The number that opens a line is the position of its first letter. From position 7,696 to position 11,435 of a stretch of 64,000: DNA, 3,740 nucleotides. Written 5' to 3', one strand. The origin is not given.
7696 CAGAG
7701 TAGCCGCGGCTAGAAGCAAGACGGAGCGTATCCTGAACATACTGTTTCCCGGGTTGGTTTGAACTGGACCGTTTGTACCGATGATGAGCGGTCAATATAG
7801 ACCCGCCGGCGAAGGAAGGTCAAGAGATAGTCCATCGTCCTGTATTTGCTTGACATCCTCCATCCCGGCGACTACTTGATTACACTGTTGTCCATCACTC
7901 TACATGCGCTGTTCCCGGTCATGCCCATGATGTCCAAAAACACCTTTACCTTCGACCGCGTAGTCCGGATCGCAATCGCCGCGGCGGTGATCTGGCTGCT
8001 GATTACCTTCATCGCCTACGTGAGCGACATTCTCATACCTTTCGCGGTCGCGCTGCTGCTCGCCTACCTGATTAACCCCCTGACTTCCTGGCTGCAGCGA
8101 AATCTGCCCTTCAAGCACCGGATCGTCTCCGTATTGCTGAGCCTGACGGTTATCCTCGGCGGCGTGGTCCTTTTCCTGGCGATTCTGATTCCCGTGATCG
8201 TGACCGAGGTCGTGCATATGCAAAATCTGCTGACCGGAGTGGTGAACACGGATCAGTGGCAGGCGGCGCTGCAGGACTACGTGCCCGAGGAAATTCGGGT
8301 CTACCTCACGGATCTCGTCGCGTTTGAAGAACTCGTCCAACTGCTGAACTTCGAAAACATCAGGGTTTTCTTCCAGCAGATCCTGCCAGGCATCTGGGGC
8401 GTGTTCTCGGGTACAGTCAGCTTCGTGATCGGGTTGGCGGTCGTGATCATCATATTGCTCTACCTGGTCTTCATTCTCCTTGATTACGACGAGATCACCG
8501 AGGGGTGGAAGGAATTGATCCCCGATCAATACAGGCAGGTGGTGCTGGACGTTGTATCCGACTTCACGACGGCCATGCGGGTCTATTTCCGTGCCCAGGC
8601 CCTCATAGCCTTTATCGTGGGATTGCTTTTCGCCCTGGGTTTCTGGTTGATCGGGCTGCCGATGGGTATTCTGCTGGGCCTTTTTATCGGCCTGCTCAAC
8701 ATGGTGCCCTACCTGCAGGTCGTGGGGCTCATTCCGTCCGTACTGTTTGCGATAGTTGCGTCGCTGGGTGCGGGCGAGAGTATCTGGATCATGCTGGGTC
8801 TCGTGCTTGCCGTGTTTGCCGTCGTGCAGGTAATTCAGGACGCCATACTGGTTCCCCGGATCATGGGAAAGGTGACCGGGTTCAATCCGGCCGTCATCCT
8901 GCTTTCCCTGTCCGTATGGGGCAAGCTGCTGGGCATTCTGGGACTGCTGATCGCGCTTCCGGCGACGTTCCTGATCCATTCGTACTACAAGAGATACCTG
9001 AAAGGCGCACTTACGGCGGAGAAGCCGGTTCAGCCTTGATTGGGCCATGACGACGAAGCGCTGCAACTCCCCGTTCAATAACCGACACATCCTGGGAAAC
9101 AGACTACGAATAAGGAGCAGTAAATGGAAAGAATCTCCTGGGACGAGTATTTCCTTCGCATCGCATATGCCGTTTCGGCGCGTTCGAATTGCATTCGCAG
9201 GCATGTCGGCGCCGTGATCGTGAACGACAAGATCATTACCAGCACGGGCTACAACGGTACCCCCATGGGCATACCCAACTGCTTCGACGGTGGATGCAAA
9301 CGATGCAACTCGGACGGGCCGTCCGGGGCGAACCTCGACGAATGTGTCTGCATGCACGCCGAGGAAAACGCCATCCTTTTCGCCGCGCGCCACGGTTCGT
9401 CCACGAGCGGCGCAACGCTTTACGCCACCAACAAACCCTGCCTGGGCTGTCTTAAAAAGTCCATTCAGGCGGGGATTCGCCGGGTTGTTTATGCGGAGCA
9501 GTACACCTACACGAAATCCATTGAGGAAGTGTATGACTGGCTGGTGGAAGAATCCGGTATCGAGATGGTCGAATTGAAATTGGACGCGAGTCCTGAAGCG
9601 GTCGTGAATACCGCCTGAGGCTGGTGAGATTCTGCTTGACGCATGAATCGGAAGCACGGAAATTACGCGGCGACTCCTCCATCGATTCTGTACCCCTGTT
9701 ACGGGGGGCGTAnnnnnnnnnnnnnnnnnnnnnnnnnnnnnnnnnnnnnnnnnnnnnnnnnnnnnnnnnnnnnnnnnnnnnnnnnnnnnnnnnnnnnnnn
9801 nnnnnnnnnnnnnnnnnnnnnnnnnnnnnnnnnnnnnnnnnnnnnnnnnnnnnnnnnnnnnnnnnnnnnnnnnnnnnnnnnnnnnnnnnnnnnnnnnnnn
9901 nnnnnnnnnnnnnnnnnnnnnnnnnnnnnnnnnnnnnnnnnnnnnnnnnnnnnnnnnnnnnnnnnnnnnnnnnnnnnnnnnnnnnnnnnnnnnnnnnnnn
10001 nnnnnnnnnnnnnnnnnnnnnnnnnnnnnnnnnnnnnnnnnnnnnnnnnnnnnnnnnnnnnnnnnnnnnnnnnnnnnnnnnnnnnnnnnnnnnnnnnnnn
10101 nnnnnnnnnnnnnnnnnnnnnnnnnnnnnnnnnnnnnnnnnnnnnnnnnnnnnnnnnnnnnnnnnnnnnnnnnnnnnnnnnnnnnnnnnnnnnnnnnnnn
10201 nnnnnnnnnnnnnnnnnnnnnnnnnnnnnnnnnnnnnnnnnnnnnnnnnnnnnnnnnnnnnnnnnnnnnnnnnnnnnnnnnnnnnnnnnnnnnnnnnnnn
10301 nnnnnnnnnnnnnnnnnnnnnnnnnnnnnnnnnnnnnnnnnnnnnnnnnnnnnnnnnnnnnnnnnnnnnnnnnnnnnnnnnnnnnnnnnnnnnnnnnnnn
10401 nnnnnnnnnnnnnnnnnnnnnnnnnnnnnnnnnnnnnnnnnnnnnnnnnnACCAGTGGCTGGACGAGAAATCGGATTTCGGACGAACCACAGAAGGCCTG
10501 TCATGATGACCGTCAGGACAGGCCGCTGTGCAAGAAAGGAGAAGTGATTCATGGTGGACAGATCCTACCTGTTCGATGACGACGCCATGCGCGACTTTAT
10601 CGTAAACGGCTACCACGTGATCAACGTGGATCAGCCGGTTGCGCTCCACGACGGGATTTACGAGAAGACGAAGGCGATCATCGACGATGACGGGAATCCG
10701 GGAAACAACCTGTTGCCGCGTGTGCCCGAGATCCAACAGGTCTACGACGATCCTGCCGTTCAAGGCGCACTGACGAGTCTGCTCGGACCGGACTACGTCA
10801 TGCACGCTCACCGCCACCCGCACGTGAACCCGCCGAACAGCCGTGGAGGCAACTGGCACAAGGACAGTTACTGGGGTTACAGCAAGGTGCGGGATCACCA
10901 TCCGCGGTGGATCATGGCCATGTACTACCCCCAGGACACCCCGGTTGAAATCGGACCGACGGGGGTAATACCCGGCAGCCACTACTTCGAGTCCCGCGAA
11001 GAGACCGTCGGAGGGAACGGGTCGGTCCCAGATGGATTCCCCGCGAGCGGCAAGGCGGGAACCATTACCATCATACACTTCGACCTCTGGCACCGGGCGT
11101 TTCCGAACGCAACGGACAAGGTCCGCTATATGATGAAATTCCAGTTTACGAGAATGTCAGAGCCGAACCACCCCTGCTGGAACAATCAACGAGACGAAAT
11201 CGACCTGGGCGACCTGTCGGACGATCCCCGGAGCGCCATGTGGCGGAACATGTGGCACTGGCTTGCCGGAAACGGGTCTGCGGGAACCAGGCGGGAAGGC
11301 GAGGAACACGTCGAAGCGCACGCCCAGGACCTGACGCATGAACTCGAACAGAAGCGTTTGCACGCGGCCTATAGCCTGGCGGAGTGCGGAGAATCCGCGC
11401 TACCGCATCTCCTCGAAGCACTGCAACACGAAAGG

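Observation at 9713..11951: PhyH-type dioxygenase fused to PBS-lyase HEAT repeats, preceded by an unassignable 245-aa protein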

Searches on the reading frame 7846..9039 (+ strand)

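Call 3: search_protein_families(library=pfam, proteins=[window:7846-9039:+], max_evalue=0.01)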
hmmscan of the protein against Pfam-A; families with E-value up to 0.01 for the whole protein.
window:7846-9039:+ (397 aa): 1 family
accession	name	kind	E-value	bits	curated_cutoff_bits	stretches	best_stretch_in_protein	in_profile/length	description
PF01594.21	AI-2E_transport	-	5.4e-47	161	34.3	1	41-384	3-326/327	AI-2E family transporter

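Call 48: search_protein_families(library=ncbifam, proteins=[window:7846-9039:+], max_evalue=0.01)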
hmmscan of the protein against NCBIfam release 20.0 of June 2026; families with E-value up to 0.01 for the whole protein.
window:7846-9039:+ (397 aa): 3 families
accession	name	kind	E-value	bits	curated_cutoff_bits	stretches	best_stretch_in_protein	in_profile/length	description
TIGR02872.1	spore_ytvI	equivalog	5.4e-30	105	198.15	1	45-376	5-331/341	sporulation integral membrane protein YtvI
NF045801.1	efflux_ABUW_0982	equivalog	3.4e-28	98.7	675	1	37-379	3-338/392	chloramphenicol efflux transporter CxpE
NF008930.0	PRK12287.1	subfamily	3e-12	46.8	318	1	37-378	8-322/344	AI-2E family transporter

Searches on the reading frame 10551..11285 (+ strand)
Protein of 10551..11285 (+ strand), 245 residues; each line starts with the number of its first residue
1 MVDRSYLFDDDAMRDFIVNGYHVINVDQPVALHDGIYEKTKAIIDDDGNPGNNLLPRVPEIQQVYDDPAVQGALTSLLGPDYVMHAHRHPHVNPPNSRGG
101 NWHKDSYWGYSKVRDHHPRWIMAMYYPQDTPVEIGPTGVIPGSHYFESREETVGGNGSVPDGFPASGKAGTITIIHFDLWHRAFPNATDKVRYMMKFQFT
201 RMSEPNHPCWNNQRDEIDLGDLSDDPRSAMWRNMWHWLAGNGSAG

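Call 35: search_protein_representatives(protein=window:10551-11285:+)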
Query: 245 residues. Proteins with E-value up to 0.001 (for the whole library): 1574; up to 1e-10: 874; up to 1e-30: 279. The best 150 are listed.
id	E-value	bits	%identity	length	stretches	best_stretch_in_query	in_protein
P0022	1.3e-103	362.4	65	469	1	4-241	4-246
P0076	2.6e-84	299.1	54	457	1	1-241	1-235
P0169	1.6e-83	296.6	56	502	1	8-242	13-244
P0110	3.4e-83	295.4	53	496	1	1-242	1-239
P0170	8.0e-82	291.0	51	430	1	1-242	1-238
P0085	1.7e-81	289.9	51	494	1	1-242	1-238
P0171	7.1e-79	281.3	56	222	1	1-212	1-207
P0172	1.1e-77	277.3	53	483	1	1-242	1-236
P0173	3.2e-76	272.6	51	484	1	1-242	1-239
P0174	5.1e-75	268.7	54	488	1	6-213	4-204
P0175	2.5e-71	256.6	50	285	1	1-241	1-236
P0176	8.3e-71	254.8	47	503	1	4-241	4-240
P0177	7.9e-70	251.6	47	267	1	1-244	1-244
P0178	5.7e-68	245.5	47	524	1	1-242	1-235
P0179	3.6e-67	242.9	45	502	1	1-243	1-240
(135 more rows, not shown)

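Call 57: search_solved_structures(query=window:10551-11285:+, max_evalue=10, show_alignments=4)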
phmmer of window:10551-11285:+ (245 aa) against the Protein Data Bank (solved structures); distinct sequences matched with E-value up to 10: 8.
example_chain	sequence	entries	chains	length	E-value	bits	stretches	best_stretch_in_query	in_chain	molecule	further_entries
6zyk_A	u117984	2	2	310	0.0014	21.2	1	64-158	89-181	Monooxygenase | Uncharacterized protein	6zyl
3emr_A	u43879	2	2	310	0.012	18.2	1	61-148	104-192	EctD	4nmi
7eyu_B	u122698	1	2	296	0.17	14.4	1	128-194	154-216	2-oxoglutarate/Fe(II)-dependent dioxygenase SptF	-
7eyw_C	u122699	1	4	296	0.18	14.3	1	128-194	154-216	2-oxoglutarate/Fe(II)-dependent dioxygenase SptF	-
7eyr_C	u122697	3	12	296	0.19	14.2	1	128-194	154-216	2-oxoglutarate/Fe(II)-dependent dioxygenase SptF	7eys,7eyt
7fcb_C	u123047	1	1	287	0.19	14.2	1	128-194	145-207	2-oxoglutarate/Fe(II)-dependent dioxygenase SptF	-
4mhr_A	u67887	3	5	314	0.59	12.6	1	67-145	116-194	Ectoine hydroxylase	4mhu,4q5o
7ci1_A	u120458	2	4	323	3.4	10.1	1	87-125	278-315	AcrVA2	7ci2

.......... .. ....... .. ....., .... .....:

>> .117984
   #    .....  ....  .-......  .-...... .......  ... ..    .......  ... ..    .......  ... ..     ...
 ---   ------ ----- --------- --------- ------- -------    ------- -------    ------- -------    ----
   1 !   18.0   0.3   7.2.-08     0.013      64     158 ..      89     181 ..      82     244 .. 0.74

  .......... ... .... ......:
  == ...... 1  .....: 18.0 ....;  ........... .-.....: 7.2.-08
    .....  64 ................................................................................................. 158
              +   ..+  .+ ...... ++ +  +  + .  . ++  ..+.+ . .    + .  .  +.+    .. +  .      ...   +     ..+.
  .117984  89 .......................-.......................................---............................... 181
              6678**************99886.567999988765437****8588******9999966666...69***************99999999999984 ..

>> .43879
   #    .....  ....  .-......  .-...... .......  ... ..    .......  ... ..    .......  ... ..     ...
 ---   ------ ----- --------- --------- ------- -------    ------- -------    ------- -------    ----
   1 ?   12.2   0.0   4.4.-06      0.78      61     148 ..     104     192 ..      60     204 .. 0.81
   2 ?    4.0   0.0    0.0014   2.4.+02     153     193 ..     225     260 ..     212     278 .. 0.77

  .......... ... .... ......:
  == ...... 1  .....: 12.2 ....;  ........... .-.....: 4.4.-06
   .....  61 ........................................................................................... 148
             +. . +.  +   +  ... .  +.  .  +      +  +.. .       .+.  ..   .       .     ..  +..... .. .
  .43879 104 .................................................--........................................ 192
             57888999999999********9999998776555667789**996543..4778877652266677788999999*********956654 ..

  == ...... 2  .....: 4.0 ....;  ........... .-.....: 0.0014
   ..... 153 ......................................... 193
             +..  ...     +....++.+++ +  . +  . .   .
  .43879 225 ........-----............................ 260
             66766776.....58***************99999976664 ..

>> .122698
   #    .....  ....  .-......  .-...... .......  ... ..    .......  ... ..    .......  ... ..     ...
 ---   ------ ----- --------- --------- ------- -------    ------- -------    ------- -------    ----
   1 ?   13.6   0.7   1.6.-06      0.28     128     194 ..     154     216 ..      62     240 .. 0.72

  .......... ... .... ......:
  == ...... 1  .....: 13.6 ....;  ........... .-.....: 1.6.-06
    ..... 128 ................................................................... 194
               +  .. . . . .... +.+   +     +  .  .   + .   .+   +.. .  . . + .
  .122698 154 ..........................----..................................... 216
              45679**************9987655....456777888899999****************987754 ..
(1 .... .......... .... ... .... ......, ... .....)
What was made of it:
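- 10551..11285 (+): Catalytic domain (residues 1-245): a PhyH-clade Fe(II)/2OG oxygenase double-stranded beta-helix plus a Trp-rich linker helix. Sequence alignment to ThoJ, EctD and SptF (call 57).
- On PhyH-clade Fe(II)/2OG-dependent oxygenases (PF05721): They align to WHQD of ThoJ, to WHSD and the distal His of EctD, and to the WH segment of SptF (call 57).
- They align to the metal and 2OG ligands of ThoJ, EctD and SptF (call 57).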
